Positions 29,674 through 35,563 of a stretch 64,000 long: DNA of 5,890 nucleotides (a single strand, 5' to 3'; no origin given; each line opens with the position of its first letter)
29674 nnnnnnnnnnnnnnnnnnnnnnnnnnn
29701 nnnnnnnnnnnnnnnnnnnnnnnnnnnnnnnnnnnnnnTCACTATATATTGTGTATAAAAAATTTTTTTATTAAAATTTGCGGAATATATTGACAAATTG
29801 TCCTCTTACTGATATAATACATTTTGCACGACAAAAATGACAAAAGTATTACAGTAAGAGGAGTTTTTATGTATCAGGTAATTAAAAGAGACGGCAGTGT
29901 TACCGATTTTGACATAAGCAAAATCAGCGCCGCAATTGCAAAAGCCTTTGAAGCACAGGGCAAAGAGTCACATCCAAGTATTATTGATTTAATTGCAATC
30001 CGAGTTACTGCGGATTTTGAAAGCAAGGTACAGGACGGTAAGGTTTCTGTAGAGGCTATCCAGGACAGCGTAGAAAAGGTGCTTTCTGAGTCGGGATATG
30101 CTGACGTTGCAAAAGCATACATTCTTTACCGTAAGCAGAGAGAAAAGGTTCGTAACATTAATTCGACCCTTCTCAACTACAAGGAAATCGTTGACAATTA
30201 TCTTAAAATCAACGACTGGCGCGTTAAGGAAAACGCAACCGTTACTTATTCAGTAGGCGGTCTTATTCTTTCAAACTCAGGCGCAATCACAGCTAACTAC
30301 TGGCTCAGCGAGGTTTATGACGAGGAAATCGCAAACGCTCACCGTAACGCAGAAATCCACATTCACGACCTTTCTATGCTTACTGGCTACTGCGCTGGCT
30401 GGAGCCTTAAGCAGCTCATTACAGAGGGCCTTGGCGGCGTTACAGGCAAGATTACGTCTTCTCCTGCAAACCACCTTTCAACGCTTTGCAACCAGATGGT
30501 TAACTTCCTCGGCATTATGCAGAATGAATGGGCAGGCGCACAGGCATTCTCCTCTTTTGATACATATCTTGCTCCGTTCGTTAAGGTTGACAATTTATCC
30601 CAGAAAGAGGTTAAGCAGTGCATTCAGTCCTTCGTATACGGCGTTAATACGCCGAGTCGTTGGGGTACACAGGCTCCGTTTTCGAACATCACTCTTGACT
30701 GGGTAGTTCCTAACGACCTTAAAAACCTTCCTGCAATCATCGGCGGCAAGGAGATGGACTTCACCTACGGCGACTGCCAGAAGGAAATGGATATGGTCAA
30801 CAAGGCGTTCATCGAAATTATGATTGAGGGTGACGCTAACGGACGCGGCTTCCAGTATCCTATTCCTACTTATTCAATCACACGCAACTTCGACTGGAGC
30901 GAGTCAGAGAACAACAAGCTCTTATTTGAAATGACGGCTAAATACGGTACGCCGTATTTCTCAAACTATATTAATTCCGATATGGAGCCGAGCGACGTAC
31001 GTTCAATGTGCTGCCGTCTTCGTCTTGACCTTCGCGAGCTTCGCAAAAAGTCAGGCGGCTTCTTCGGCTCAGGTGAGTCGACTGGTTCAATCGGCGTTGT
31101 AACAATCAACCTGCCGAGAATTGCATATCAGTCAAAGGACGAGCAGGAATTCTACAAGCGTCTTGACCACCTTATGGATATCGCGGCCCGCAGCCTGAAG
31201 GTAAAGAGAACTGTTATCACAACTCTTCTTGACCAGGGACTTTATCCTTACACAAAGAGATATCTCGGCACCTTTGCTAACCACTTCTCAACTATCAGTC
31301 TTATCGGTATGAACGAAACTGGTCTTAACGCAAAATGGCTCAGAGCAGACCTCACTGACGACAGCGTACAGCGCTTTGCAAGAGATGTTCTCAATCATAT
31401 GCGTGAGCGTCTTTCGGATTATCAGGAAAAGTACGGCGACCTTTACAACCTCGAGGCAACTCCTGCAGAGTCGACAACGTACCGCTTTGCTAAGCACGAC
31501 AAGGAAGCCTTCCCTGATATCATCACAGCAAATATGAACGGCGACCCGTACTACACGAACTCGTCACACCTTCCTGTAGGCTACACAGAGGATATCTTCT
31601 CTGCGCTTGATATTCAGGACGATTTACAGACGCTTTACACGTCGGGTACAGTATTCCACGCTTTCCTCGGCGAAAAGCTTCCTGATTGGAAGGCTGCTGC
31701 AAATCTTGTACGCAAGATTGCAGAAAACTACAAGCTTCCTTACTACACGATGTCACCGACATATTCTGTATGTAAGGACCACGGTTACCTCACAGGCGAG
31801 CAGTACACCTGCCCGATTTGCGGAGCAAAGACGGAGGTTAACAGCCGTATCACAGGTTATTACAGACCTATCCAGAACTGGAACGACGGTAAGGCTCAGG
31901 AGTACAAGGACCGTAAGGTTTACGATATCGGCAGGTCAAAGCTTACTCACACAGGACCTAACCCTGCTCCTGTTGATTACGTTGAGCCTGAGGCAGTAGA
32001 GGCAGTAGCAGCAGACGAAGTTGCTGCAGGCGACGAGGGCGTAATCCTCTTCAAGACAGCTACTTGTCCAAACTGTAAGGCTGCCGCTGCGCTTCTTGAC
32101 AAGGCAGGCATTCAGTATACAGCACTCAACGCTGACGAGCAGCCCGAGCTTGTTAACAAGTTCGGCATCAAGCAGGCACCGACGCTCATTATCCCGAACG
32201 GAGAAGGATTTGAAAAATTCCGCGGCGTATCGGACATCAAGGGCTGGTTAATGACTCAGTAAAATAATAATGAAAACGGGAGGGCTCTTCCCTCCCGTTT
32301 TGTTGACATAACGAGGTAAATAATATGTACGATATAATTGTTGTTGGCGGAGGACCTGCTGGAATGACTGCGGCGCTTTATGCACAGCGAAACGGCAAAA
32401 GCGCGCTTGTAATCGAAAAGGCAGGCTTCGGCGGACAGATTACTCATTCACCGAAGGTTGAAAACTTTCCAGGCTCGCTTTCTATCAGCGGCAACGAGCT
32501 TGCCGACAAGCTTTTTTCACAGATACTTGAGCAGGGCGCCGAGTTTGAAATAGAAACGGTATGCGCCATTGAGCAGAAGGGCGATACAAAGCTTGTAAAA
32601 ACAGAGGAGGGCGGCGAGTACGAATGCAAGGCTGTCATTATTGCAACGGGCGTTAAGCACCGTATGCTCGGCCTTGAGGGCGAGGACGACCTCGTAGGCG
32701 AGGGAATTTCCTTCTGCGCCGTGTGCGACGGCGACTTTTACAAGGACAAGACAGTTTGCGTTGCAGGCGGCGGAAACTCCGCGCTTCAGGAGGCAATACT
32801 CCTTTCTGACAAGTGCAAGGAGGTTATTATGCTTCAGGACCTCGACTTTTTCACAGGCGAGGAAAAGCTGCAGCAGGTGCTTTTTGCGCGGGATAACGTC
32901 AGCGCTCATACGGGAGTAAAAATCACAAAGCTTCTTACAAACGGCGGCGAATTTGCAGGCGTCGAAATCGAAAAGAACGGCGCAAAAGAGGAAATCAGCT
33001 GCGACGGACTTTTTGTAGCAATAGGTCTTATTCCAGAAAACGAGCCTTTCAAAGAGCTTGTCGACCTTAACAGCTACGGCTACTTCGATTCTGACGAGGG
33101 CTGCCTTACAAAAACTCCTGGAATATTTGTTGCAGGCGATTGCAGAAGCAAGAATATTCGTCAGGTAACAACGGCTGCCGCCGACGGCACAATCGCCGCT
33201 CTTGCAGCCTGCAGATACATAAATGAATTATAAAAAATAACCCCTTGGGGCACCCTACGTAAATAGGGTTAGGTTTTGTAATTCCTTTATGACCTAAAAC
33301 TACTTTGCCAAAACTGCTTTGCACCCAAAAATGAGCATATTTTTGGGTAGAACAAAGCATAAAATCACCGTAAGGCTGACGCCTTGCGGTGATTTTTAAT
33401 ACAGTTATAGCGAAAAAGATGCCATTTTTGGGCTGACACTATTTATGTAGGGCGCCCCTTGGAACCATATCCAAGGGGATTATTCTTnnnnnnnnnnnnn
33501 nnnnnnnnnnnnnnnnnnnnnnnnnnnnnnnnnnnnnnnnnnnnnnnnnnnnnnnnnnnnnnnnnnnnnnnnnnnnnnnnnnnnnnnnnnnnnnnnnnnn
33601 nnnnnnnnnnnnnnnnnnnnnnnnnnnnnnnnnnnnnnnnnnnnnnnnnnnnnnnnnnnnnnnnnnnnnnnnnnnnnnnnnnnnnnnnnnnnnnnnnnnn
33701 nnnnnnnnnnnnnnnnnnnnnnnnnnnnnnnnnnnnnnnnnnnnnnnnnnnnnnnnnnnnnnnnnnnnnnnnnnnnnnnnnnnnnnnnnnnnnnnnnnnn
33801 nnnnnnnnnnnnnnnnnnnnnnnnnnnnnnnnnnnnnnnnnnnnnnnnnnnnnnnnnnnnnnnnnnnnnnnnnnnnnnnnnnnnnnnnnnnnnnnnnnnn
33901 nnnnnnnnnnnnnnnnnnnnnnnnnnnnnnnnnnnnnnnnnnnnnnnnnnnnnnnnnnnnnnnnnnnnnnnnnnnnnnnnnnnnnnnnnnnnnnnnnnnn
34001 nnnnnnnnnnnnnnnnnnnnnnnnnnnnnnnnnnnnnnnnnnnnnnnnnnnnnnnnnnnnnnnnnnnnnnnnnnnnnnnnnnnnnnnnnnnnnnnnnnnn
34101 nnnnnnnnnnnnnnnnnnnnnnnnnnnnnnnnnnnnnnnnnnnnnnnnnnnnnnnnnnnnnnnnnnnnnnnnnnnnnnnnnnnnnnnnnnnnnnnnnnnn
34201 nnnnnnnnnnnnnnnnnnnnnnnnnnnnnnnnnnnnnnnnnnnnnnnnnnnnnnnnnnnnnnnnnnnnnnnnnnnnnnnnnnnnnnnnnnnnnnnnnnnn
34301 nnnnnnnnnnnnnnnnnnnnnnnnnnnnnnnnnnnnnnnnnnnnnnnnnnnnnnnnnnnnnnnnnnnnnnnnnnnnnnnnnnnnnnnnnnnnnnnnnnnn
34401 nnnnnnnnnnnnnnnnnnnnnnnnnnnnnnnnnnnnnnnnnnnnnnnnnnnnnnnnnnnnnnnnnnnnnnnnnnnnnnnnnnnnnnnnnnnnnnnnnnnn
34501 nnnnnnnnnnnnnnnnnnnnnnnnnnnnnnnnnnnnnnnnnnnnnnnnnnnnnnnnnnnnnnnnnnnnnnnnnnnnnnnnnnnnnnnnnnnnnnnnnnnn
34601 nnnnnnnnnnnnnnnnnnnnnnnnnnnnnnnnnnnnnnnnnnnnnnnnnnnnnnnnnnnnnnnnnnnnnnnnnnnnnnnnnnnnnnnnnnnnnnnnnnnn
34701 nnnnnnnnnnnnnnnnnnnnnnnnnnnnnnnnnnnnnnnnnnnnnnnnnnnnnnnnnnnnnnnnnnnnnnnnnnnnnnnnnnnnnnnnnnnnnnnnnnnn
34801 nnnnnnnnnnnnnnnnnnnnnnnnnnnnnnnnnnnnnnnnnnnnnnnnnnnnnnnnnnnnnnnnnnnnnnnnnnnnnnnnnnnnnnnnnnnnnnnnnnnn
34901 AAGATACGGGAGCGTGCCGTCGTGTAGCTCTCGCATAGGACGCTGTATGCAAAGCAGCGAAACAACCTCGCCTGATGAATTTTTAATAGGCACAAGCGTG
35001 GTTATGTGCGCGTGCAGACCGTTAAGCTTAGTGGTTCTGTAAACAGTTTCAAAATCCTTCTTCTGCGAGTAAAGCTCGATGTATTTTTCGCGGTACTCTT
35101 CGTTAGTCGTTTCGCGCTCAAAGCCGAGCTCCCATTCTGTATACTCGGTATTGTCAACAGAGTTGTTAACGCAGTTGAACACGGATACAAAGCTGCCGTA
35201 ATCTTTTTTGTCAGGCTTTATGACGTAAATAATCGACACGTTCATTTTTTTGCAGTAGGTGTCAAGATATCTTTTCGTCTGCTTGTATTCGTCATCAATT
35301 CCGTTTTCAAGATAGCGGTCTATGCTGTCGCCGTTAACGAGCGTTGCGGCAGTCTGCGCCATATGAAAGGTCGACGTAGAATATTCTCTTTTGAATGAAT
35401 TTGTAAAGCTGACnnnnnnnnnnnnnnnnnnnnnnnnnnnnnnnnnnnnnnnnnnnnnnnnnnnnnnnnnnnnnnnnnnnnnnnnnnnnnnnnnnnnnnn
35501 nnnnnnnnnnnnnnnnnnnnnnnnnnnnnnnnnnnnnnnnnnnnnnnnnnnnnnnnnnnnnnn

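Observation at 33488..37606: Sigma-factor-less partner-switching operon whose output may be a small-molecule kinase and an alarmone hydrolase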

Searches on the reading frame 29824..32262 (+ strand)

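Call 11: search_protein_families(library=pfam, proteins=[window:29824-32262:+], max_evalue=0.001)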
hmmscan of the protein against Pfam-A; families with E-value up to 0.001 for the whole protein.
window:29824-32262:+ (812 aa): 4 families
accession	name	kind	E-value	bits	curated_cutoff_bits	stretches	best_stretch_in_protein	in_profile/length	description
PF13597.11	NRDD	-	4.4e-191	636.8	26.2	1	136-700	1-562/562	Anaerobic ribonucleoside-triphosphate reductase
PF03477.21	ATP-cone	-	4e-24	85.4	25.8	1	18-107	2-87/88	ATP cone domain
PF00462.30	Glutaredoxin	-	1.4e-07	32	22.9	1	740-790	1-55/60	Glutaredoxin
PF00085.26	Thioredoxin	-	5.5e-06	26.8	23.5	1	735-803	16-92/103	Thioredoxin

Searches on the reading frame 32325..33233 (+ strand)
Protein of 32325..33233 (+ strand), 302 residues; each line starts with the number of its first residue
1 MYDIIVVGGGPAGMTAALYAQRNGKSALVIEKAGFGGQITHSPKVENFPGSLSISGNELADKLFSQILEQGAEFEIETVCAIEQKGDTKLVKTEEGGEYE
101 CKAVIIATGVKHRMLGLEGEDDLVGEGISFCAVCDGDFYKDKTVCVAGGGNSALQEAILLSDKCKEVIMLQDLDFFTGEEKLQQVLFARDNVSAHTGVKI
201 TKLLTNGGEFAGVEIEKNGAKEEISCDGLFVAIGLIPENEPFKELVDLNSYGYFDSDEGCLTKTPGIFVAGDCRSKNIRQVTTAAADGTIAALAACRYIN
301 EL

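Call 11: search_protein_families(library=pfam, proteins=[window:32325-33233:+], max_evalue=0.001)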
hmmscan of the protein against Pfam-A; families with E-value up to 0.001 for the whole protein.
window:32325-33233:+ (302 aa): 13 families
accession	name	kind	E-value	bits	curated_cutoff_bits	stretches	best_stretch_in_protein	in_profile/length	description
PF07992.20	Pyr_redox_2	-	9.9e-45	153.6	26.1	1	2-288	1-291/291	Pyridine nucleotide-disulphide oxidoreductase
PF13738.12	Pyr_redox_3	-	1.2e-21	77.7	30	2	77-271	102-305/305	Pyridine nucleotide-disulphide oxidoreductase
PF01266.30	DAO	-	2.8e-12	47.3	27.9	1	3-38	1-38/353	FAD dependent oxidoreductase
PF12831.13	FAD_oxidored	-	1e-10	42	27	1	3-43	1-42/416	FAD dependent oxidoreductase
PF03486.20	HI0933_like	-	2.4e-10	40.7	50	1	3-34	2-33/244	HI0933-like protein Rossmann domain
PF00890.30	FAD_binding_2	-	1.9e-08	34.4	20.4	1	3-42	1-41/414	FAD binding domain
PF01134.28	GIDA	-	2e-07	30.9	22.1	1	3-39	1-29/391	Glucose inhibited division protein A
PF13450.12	NAD_binding_8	-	6.6e-07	30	21.9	1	6-41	1-37/68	NAD(P)-binding Rossmann-like domain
PF00070.33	Pyr_redox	-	1.6e-05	25.7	22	0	144-216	2-80/82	Pyridine nucleotide-disulphide oxidoreductase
PF01494.25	FAD_binding_3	-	3e-05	23.9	22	1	2-33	2-33/349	FAD binding domain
PF01946.23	Thi4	-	4.9e-05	23.1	26.2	0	3-37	19-55/235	Thi4 family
PF05834.18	Lycopene_cycl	-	4.9e-05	23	23.4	0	53-112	83-143/380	Lycopene cyclase protein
PF13454.12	NAD_binding_9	-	0.00036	21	21.8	0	73-110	117-154/155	FAD-NAD(P)-binding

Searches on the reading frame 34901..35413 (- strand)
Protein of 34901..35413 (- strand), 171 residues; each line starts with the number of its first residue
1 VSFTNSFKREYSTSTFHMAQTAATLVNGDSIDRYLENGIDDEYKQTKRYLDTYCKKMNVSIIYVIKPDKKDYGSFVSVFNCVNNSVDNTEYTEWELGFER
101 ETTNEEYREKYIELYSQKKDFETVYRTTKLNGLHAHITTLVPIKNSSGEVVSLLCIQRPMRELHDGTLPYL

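Call 75: predict_structure(alignment_id=A2)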
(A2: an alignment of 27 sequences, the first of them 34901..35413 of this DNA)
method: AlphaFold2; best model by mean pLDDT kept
length: 171 residues; sequences in the alignment: 27
mean_pLDDT: 89.9   pTM: 0.85
mean pLDDT of the five models: 89.9, 89.7, 88.6, 88.6, 87.7
residues with pLDDT >= 90: 113; 70-90: 53; 50-70: 5; < 50: 0
segments of 3 or more residues with pLDDT < 50: none
pLDDT, mean of each block of 10 residues (from residue 1): 72 91 97 95 97 95 95 94 87 90 87 94 86 85 97 94 75 65
secondary structure, 60 per line:
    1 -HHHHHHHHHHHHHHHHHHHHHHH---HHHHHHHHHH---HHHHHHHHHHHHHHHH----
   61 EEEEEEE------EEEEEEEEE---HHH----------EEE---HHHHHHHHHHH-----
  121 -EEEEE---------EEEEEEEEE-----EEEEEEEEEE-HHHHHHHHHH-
elements in order: H2-24 H28-37 H41-56 E61-67 E74-82 E99-101 H105-115 E122-126 E136-144 E150-159 H161-170

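Call 77: fold_search(model_id=the predicted structure, library=pdb)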
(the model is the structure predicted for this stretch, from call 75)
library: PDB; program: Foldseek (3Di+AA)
matches with E <= 10: 1624; with E <= 0.001: 98
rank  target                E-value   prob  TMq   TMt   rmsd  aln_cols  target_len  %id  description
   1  6w3s_A                1.7e-06  1.00  0.41  0.30  12.9       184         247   15  Crystal structure of ligand-binding domain of Campylobacter jejuni chemoreceptor Tlp3 in complex with L-leucine (released 2020-05-20)
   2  4ywz_A                3.2e-06  1.00  0.54  0.61   5.8       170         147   10  Crystal structure of the extracellular receptor domain of the essential sensor kinase WalK from Staphylococcus aureus (released 2016-03-30)
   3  6w3x_A                3.2e-06  1.00  0.42  0.31  12.5       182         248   14  Crystal structure of ligand-binding domain of Campylobacter jejuni chemoreceptor Tlp3 in complex with L-valine (released 2020-05-20)
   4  4xmr_A                3.9e-06  1.00  0.39  0.29  12.5       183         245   14  Crystal structure of the sensory domain of the Campylobacter jejuni chemoreceptor Tlp3 (CcmL) with isoleucine bound. (released 2015-11-04)
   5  4xmr_B                4.8e-06  1.00  0.58  0.42   4.8       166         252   11  Crystal structure of the sensory domain of the Campylobacter jejuni chemoreceptor Tlp3 (CcmL) with isoleucine bound. (released 2015-11-04)
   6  7dud_A                5.5e-06  1.00  0.55  0.63   5.6       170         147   10  Crystal Structure of erWalK (released 2022-01-19)
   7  4xmq_A                5.5e-06  1.00  0.45  0.33  12.2       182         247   13  Crystal structure of the sensory domain of the Campylobacter jejuni chemoreceptor Tlp3 (CcmL) (released 2015-11-04)
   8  6w3r_A                5.9e-06  1.00  0.42  0.31  12.5       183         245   14  Crystal structure of ligand-binding domain of Campylobacter jejuni chemoreceptor Tlp3 in complex with 3-methylisoleuci (released 2020-05-20)
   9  6w3p_A                5.9e-06  1.00  0.40  0.30  12.6       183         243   15  Crystal structure of ligand-binding domain of Campylobacter jejuni chemoreceptor Tlp3 in complex with beta-methylnorle (released 2020-05-20)
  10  9a5d_A                6.3e-06  1.00  0.59  0.19   5.5       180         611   14  Integrative model of WALK-YYCH by crosslinking MS and deep learning (released 2024-09-18)
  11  6w3r_B                8.8e-06  1.00  0.56  0.41   4.9       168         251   11  Crystal structure of ligand-binding domain of Campylobacter jejuni chemoreceptor Tlp3 in complex with 3-methylisoleuci (released 2020-05-20)
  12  6w3o_A                9.4e-06  1.00  0.39  0.29  13.1       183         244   14  Crystal structure of ligand-binding domain of Campylobacter jejuni chemoreceptor Tlp3 in complex with 4-methylisoleuci (released 2020-05-20)
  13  5is1                  1.0e-05  1.00  0.55  0.64   6.3       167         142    9  Crystal structure of the extracellular domain of sensor histidine kinase YycG from Staphylococcus aureus at 2.0 Angstrom (released 2016-07-20)
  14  5hpi_C                1.5e-05  1.00  0.44  0.44   6.7       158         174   14  Crystal Structure of the Double Mutant of PobR Transcription Factor Inducer Binding Domain-3-Hydroxy Benzoic Acid comp (released 2016-09-07)
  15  5hpf_A                1.7e-05  1.00  0.44  0.43   7.5       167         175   16  Crystal Structure of the Double Mutant of PobR Transcription Factor Inducer Binding Domain from Acinetobacter (released 2016-09-07)
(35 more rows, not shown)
